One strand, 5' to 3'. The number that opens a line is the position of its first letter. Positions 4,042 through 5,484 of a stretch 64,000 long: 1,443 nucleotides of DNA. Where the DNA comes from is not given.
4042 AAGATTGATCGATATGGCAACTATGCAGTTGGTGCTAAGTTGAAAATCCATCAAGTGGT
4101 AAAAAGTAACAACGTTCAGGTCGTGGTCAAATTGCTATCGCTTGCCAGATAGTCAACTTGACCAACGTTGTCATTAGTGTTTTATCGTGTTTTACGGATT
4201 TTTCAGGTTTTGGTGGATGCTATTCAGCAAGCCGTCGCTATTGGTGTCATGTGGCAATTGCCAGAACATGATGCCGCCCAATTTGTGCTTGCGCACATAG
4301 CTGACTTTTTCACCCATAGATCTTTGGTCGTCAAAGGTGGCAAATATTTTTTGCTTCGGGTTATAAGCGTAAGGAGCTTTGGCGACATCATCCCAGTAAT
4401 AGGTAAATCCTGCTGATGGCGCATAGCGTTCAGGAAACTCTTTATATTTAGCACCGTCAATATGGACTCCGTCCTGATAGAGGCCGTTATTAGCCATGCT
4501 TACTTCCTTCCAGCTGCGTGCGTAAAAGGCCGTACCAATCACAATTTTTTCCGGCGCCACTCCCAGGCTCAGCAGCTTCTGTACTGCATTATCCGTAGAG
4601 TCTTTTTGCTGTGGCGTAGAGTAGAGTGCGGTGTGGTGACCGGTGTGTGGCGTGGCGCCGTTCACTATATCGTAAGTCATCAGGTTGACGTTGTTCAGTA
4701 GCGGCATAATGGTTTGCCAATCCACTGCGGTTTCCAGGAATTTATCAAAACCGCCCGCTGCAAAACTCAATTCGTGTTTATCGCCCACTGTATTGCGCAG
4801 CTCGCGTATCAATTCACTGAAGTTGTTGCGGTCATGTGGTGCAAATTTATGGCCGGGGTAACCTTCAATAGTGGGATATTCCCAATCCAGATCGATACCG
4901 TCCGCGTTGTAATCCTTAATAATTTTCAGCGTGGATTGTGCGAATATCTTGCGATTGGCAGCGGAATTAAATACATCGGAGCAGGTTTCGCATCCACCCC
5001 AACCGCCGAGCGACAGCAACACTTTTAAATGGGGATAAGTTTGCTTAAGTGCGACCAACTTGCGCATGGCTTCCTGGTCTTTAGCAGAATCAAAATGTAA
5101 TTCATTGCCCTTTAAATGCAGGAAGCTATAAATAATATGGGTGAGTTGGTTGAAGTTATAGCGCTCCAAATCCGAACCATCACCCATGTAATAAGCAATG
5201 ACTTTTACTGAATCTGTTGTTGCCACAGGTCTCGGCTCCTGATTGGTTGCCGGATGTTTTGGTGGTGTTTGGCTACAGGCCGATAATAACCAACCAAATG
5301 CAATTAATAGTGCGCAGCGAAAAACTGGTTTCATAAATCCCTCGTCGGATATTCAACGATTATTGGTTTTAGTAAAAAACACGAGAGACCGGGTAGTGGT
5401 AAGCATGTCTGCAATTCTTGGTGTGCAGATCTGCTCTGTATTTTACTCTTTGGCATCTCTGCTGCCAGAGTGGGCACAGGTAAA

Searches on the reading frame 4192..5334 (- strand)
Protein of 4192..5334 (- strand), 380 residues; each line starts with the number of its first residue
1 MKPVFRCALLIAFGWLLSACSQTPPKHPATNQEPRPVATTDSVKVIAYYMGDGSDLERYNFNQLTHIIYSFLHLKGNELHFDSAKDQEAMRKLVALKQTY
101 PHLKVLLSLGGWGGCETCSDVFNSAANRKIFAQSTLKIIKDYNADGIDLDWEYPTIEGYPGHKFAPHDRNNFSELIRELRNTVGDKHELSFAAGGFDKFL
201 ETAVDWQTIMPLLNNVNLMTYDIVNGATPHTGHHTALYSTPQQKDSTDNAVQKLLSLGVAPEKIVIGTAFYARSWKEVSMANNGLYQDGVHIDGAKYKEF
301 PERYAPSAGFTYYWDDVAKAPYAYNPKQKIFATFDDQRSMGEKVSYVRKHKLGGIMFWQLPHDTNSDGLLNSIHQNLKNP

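Call 12: search_protein_families(library=pfam, proteins=[window:4192-5334:-], max_evalue=0.001)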
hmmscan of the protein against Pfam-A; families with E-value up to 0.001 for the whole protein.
window:4192-5334:- (380 aa): 1 family
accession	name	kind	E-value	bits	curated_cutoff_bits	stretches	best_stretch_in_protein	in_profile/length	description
PF00704.34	Glyco_hydro_18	-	8.5e-73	246.2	29.6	1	45-363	2-317/317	Glycosyl hydrolases family 18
